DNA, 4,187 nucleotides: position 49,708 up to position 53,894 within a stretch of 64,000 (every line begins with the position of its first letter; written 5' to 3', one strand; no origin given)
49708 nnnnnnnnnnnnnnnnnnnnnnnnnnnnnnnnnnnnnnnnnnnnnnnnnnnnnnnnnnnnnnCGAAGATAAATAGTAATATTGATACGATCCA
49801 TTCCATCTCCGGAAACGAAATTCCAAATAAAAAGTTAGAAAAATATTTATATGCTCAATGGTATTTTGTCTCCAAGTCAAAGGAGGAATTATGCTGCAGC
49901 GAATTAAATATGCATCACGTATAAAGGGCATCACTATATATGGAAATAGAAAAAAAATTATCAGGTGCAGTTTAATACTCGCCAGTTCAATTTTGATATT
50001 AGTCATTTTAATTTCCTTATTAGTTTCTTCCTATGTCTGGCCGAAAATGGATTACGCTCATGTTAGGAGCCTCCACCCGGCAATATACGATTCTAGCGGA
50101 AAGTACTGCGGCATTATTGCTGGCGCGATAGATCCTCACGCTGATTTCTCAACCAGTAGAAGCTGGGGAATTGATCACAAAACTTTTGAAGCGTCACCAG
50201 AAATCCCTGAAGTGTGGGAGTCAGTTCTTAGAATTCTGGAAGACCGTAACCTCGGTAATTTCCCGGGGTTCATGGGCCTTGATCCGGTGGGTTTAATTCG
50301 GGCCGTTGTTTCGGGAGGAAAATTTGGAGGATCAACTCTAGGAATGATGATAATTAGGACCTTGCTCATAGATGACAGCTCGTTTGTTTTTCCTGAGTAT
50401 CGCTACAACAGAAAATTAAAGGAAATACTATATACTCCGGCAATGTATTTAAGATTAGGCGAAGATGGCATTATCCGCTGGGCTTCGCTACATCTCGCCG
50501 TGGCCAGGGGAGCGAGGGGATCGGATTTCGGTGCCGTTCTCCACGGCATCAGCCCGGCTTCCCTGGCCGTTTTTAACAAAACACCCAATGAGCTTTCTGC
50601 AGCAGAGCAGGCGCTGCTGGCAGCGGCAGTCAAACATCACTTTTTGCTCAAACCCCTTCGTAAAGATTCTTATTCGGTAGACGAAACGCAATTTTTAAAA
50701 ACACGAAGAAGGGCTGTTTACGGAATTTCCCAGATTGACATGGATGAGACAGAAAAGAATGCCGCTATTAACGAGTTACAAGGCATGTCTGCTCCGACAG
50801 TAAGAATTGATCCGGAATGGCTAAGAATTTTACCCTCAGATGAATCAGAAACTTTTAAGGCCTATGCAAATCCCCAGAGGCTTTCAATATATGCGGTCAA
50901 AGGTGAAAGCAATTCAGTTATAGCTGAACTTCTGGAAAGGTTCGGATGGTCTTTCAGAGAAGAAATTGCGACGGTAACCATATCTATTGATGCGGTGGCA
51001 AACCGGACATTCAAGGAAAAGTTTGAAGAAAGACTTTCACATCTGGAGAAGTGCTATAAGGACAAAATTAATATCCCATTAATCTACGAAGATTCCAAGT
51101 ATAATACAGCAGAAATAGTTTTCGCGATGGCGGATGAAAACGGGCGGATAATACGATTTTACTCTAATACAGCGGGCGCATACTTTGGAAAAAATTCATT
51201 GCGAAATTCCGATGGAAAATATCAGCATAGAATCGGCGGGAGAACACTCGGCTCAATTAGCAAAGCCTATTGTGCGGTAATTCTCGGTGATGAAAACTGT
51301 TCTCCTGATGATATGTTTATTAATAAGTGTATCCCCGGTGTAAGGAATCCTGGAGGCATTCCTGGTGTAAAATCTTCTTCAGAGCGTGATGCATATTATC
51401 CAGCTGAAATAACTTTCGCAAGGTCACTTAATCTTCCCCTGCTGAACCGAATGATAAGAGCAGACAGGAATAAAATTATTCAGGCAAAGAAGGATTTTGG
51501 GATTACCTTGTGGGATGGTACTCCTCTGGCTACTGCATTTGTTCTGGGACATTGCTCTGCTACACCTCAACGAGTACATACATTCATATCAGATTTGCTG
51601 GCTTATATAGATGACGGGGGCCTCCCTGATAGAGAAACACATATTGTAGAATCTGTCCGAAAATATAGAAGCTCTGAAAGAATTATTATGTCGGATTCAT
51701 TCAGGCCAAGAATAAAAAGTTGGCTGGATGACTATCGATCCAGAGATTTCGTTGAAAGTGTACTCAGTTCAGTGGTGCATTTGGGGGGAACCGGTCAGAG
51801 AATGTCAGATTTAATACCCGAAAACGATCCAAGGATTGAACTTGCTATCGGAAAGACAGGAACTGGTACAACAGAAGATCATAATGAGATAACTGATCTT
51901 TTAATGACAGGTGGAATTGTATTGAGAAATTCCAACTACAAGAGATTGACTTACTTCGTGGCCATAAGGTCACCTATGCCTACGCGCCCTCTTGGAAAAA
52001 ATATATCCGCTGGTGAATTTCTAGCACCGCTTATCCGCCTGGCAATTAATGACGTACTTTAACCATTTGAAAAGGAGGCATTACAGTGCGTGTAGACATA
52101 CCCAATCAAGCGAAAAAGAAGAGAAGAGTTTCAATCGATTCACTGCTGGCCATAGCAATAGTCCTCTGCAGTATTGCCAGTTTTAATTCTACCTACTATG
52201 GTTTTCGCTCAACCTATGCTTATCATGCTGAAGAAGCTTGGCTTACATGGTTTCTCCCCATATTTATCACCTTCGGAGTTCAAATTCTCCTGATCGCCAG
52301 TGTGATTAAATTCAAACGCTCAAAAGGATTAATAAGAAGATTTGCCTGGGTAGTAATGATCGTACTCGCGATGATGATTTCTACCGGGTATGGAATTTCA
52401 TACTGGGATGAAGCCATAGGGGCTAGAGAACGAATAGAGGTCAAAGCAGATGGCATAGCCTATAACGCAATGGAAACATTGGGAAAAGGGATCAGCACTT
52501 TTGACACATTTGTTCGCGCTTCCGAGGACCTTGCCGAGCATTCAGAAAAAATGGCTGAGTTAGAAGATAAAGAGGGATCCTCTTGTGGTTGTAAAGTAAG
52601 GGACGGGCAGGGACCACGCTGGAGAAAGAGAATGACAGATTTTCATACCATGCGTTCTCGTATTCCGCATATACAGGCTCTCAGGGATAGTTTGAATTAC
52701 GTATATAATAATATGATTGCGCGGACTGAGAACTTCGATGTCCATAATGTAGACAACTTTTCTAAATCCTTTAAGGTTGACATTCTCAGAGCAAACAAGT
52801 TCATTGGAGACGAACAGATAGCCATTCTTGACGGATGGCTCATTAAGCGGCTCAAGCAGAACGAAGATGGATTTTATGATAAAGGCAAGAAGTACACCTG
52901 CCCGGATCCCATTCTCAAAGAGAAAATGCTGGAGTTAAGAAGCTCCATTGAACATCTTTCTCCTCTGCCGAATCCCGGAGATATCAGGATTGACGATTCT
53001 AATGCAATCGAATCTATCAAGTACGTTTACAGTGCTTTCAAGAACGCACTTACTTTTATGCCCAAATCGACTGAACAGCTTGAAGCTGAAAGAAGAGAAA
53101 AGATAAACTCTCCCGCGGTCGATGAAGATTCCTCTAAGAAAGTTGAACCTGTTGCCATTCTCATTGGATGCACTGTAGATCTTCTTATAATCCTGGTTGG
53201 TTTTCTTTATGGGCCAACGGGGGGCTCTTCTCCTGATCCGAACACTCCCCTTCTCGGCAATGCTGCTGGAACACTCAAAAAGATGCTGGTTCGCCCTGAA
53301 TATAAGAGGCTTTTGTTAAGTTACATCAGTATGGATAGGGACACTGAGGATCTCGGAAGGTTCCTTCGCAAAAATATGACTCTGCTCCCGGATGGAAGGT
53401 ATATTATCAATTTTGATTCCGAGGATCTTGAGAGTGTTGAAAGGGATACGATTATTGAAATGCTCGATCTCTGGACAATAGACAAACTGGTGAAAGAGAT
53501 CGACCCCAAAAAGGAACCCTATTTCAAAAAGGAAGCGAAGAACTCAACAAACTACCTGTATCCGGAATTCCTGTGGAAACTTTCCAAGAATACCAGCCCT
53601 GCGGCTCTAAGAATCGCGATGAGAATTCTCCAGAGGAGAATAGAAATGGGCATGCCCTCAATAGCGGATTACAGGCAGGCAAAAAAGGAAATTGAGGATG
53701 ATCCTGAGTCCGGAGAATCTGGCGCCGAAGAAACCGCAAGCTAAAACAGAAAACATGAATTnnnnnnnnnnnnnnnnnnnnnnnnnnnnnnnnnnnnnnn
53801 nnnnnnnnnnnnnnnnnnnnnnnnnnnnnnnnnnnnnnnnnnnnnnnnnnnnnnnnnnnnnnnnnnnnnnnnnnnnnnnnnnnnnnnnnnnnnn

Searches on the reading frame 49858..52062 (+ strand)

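Call 3: search_protein_families(library=pfam, proteins=[window:49858-52062:+], max_evalue=0.1)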
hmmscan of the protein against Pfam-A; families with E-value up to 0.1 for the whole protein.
window:49858-52062:+ (734 aa): 1 family
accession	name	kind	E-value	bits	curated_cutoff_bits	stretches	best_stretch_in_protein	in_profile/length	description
PF00912.28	Transgly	-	4.2e-12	46.3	27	1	114-272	20-165/178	Transglycosylase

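Call 4: search_protein_families(library=padloc, proteins=[window:49858-52062:+], max_evalue=0.1)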
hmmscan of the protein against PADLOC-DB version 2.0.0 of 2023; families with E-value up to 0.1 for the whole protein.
window:49858-52062:+ (734 aa): 0 families

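Call 6: search_protein_families(library=ncbifam, proteins=[window:49858-52062:+], max_evalue=1)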
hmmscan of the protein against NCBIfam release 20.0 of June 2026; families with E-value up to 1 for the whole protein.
window:49858-52062:+ (734 aa): 9 families
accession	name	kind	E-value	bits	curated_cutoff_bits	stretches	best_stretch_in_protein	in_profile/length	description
TIGR02074.1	PBP_1a_fam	subfamily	1.5e-13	50.4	508.75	1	116-672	10-485/535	PBP1A family penicillin-binding protein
TIGR02073.1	PBP_1c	equivalog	4.4e-10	38.8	494.2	1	115-282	40-194/728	penicillin-binding protein 1C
TIGR02071.1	PBP_1b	equivalog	1.8e-06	26.4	717.75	1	115-271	154-301/729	penicillin-binding protein 1B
NF008414.0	PRK11240.1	equivalog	2.5e-06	25.9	1121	1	126-269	82-211/774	peptidoglycan glycosyltransferase PbpC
NF051885.1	tranpepglycosPbpC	equivalog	3.4e-06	25.9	900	1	137-302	101-256/632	multimodular transpeptidase-transglycosylase PbpC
NF008643.0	PRK11636.1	equivalog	0.00071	17.9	1263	1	135-302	90-247/850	peptidoglycan glycosyltransferase/peptidoglycan DD-transpeptidase MrcA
NF007061.0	PRK09506.1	equivalog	0.00098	17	1120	1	116-274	219-368/825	bifunctional glycosyl transferase/transpeptidase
NF011423.0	PRK14850.1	equivalog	0.067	11.5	1275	1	112-273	161-313/764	penicillin-binding protein 1b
TIGR02070.1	mono_pep_trsgly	equivalog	0.082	12.4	182.65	1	176-279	119-213/224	monofunctional biosynthetic peptidoglycan transglycosylase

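Call 7: search_protein_families(library=phrogs, proteins=[window:49858-52062:+], max_evalue=1)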
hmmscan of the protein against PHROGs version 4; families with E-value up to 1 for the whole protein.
window:49858-52062:+ (734 aa): 0 families

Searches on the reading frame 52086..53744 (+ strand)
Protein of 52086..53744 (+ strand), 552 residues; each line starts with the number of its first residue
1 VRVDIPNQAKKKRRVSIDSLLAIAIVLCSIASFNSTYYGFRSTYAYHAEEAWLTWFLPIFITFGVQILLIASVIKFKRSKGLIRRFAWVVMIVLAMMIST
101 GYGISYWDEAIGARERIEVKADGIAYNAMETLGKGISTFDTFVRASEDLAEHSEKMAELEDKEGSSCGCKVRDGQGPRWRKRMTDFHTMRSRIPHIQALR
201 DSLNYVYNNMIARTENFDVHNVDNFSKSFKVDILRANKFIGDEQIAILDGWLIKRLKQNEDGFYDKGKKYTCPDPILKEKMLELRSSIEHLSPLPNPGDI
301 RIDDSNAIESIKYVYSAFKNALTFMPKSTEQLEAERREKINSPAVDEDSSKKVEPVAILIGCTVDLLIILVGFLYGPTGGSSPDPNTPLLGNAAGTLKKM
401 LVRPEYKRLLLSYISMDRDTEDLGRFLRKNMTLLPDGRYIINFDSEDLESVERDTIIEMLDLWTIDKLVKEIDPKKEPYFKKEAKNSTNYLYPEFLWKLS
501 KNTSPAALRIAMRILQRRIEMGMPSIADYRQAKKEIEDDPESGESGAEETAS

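Call 3: search_protein_families(library=pfam, proteins=[window:52086-53744:+], max_evalue=0.1)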
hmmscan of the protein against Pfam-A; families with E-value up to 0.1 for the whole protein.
window:52086-53744:+ (552 aa): 0 families

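Call 4: search_protein_families(library=padloc, proteins=[window:52086-53744:+], max_evalue=0.1)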
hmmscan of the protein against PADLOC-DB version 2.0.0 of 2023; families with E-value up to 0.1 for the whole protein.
window:52086-53744:+ (552 aa): 0 families

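Call 6: search_protein_families(library=ncbifam, proteins=[window:52086-53744:+], max_evalue=1)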
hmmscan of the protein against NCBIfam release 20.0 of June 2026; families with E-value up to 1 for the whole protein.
window:52086-53744:+ (552 aa): 1 family
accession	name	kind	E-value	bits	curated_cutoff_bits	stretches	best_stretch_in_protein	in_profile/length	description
TIGR04370.1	glyco_rpt_poly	subfamily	0.093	11.7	40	1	16-101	98-185/396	oligosaccharide repeat unit polymerase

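Call 7: search_protein_families(library=phrogs, proteins=[window:52086-53744:+], max_evalue=1)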
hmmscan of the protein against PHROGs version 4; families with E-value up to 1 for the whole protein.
window:52086-53744:+ (552 aa): 2 families
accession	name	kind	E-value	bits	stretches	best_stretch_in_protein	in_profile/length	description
phrog_8534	-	unknown function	0.045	15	0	179-224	48-93/111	-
phrog_6889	-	unknown function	0.16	13.1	1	124-159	59-93/115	-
